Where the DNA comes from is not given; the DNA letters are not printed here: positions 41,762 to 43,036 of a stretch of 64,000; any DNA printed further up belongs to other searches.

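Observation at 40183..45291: Tightly coupled module: DegT - WbqC - formyltransferase - two paralogous beta-propeller proteins - methyltransferase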

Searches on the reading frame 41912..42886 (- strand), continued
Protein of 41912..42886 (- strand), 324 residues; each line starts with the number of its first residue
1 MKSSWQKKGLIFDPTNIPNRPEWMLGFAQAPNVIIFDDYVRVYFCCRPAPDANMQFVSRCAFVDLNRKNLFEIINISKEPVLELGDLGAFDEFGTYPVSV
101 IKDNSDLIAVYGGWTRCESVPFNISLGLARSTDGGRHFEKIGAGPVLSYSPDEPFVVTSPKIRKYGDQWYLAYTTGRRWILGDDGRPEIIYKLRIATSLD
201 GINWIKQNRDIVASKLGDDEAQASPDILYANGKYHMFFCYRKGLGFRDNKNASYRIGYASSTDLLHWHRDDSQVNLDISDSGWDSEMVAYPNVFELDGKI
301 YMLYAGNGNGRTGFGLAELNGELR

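Call 64: search_protein_families(library=ncbifam, proteins=[L039:11932-12387:+, L023:6138-6590:+, L001:1109-1555:+], max_evalue=0.001)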
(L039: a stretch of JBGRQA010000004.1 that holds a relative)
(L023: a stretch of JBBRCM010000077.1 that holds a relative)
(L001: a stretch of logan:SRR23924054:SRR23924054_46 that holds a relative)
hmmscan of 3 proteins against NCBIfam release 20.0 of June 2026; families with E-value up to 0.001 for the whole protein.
L039:11932-12387:+ (151 aa): 8 families
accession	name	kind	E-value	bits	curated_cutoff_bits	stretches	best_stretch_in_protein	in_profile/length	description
TIGR01575.1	rimI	equivalog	3.7e-13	49.8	86.4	1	56-138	40-119/132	ribosomal protein S18-alanine N-acetyltransferase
NF040503.1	resist_ArsN1a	equivalog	1.5e-07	31.3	170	1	66-136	67-138/159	arsinothricin resistance N-acetyltransferase ArsN1 family A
NF000360.1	sat4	exception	5.7e-07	29.8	380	1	51-141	75-162/180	streptothricin N-acetyltransferase Sat4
NF053587.1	SpmdActasePaiA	equivalog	1.3e-06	28.3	250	1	30-137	40-153/172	spermidine/spermine N(1)-acetyltransferase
NF007025.1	PRK09491.1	equivalog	1.4e-06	28.3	173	1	77-139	65-127/145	ribosomal protein S18-alanine N-acetyltransferase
NF002959.0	PRK03624.1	equivalog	5.3e-05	23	124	1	28-134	31-132/147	GNAT family acetyltransferase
TIGR02406.1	ectoine_EctA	equivalog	0.00022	21.3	120.6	1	56-133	48-125/157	diaminobutyrate acetyltransferase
NF000487.1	stat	exception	0.00089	18.8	420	0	56-135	87-165/189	streptothricin N-acetyltransferase STAT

L023:6138-6590:+ (150 aa): 12 families
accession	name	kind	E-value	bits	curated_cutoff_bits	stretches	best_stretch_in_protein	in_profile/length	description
TIGR01575.1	rimI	equivalog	2.9e-11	43.7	86.4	1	53-138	34-117/132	ribosomal protein S18-alanine N-acetyltransferase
NF053587.1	SpmdActasePaiA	equivalog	4.7e-09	36.3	250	1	3-138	12-152/172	spermidine/spermine N(1)-acetyltransferase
NF007025.1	PRK09491.1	equivalog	1.8e-08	34.5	173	1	76-139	62-125/145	ribosomal protein S18-alanine N-acetyltransferase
NF007853.0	PRK10562.1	equivalog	1.3e-07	31.9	125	1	47-136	45-123/146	N-acetyltransferase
TIGR02406.1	ectoine_EctA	equivalog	5.3e-07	29.8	120.6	1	57-137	47-127/157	diaminobutyrate acetyltransferase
NF008212.0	PRK10975.1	equivalog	2.1e-06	27.7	219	1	58-133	147-220/232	dTDP-4-amino-4,6-dideoxy-D-galactose acyltransferase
NF002959.0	PRK03624.1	equivalog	3.2e-06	26.9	124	1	27-137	28-133/147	GNAT family acetyltransferase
NF000360.1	sat4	exception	2.5e-05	24.4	380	1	73-139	93-159/180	streptothricin N-acetyltransferase Sat4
NF000358.1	sat2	exception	9.3e-05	22.3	360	1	48-135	57-142/174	streptothricin N-acetyltransferase Sat2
TIGR03585.1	PseH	equivalog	0.0001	22.4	93.1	1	58-138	59-138/156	UDP-4-amino-4,6-dideoxy-N-acetyl-beta-L-altrosamine N-acetyltransferase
NF033083.0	AAC_3_I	equivalog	0.00023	21.3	200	1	42-134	38-135/145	AAC(3)-I family aminoglycoside N-acetyltransferase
TIGR03448.1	mycothiol_MshD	equivalog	0.00034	20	163.1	1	82-138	234-290/294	mycothiol synthase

L001:1109-1555:+ (148 aa): 15 families
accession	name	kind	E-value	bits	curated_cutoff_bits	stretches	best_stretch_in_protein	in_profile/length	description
TIGR01575.1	rimI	equivalog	2.2e-13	50.5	86.4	1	50-142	34-122/132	ribosomal protein S18-alanine N-acetyltransferase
TIGR03585.1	PseH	equivalog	8.5e-08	32.4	93.1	1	49-135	53-138/156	UDP-4-amino-4,6-dideoxy-N-acetyl-beta-L-altrosamine N-acetyltransferase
NF000482.1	AAC_3_XI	exception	3.5e-07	30.1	300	1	25-142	33-144/148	aminoglycoside N-acetyltransferase AAC(3)-XI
NF007025.1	PRK09491.1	equivalog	8.2e-07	29.1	173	1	63-135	52-124/145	ribosomal protein S18-alanine N-acetyltransferase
NF008212.0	PRK10975.1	equivalog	1.4e-06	28.3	219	1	45-136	137-226/232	dTDP-4-amino-4,6-dideoxy-D-galactose acyltransferase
NF053587.1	SpmdActasePaiA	equivalog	3.6e-06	26.9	250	1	76-144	93-158/172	spermidine/spermine N(1)-acetyltransferase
NF000360.1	sat4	exception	1.1e-05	25.6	380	1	70-135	93-158/180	streptothricin N-acetyltransferase Sat4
NF000359.1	sat3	exception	1.2e-05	25.5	360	1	47-133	71-155/180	streptothricin N-acetyltransferase Sat3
NF002959.0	PRK03624.1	equivalog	2.8e-05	23.8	124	1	47-138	49-137/147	GNAT family acetyltransferase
NF007853.0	PRK10562.1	equivalog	6.1e-05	23.3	125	1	73-137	68-127/146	N-acetyltransferase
TIGR02382.1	wecD_rffC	equivalog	8e-05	22.3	195.1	1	44-136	96-186/191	dTDP-4-amino-4,6-dideoxy-D-galactose acyltransferase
NF007807.0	PRK10514.1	equivalog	0.00011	22.1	134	1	76-140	73-132/147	acetyltransferase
NF000487.1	stat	exception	0.00024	20.7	420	1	75-134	106-165/189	streptothricin N-acetyltransferase STAT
NF011709.0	PRK15130.1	equivalog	0.00036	20.4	218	1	50-134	60-144/186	spermidine N1-acetyltransferase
NF033151.0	AAC_6p_A10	exception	0.00084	19.4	400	0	75-133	96-155/178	AAC(6')-I family aminoglycoside 6'-N-acetyltransferase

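Call 88: search_protein_representatives(protein=window:41912-42886:-)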
Query: 324 residues. Proteins with E-value up to 0.001 (for the whole library): 4579; up to 1e-10: 1824; up to 1e-30: 508. The best 150 are listed.
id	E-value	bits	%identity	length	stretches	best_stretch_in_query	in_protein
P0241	1.3e-146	504.5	34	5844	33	81-306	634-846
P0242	3.9e-122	424.0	58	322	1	4-323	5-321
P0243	9.2e-114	396.5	53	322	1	4-323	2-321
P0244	2.9e-111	388.3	54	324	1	4-323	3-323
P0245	5.1e-106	371.0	52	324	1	4-319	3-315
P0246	7.2e-106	370.5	51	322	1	1-319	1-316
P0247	1.8e-97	342.9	50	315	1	4-318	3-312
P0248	7.1e-94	331.1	58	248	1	75-320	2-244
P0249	3.5e-92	325.5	47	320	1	4-321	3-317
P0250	1.4e-83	297.3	44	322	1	4-323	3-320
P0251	1.5e-80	287.3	45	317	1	4-319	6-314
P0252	1.9e-80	286.9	50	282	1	4-257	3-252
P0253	1.4e-79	284.1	49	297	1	4-320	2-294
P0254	2.2e-79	283.4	45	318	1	6-319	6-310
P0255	3.5e-77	276.2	47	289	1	35-323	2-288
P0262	3.7e-72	259.7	42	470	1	1-319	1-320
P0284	2.0e-62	227.7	39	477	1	4-320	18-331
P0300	6.8e-56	206.2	36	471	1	5-319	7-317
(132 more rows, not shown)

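Call 90: search_protein_families(library=pfam, proteins=[P0262, P0284, P0300], max_evalue=0.01)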
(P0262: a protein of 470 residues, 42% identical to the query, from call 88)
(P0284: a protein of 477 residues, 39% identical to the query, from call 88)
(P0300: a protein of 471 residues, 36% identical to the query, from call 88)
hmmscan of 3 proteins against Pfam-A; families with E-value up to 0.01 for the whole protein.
P0262 (470 aa): 7 families
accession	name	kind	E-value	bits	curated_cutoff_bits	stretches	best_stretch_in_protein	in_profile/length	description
PF00583.31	Acetyltransf_1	-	1.6e-14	54.6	20.7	1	346-452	10-116/116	Acetyltransferase (GNAT) family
PF13673.13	Acetyltransf_10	-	2.6e-09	37.6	23.6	1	374-458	36-113/128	Acetyltransferase (GNAT) domain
PF13508.13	Acetyltransf_7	-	1.3e-08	35.5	27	1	374-454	8-84/84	Acetyltransferase (GNAT) domain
PF13302.13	Acetyltransf_3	-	7.2e-06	27.2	25.4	1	361-453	45-138/138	Acetyltransferase (GNAT) domain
PF00251.26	Glyco_hydro_32N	-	1.7e-05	25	22.1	0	163-244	17-91/307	Glycosyl hydrolases family 32 N-terminal domain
PF08445.16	FR47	-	0.0025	18.2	22.1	1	390-456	16-81/86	FR47-like protein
PF04041.19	Glyco_hydro_130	-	0.004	16.6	26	0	191-252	67-129/320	beta-1,4-mannooligosaccharide phosphorylase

P0284 (477 aa): 3 families
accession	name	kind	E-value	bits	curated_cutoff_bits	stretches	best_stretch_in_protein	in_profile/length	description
PF00583.31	Acetyltransf_1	-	1e-09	39.1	20.7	1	376-460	29-116/116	Acetyltransferase (GNAT) family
PF13508.13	Acetyltransf_7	-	1.3e-08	35.5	27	1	388-461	11-83/84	Acetyltransferase (GNAT) domain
PF13673.13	Acetyltransf_10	-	0.0013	19.2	23.6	1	372-462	25-109/128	Acetyltransferase (GNAT) domain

P0300 (471 aa): 3 families
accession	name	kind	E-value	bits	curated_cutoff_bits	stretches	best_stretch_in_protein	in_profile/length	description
PF00583.31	Acetyltransf_1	-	8e-13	49.1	20.7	1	362-454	24-116/116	Acetyltransferase (GNAT) family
PF13508.13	Acetyltransf_7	-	6.6e-07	30.1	27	1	384-455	16-83/84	Acetyltransferase (GNAT) domain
PF13673.13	Acetyltransf_10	-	2e-05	25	23.6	1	372-455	32-108/128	Acetyltransferase (GNAT) domain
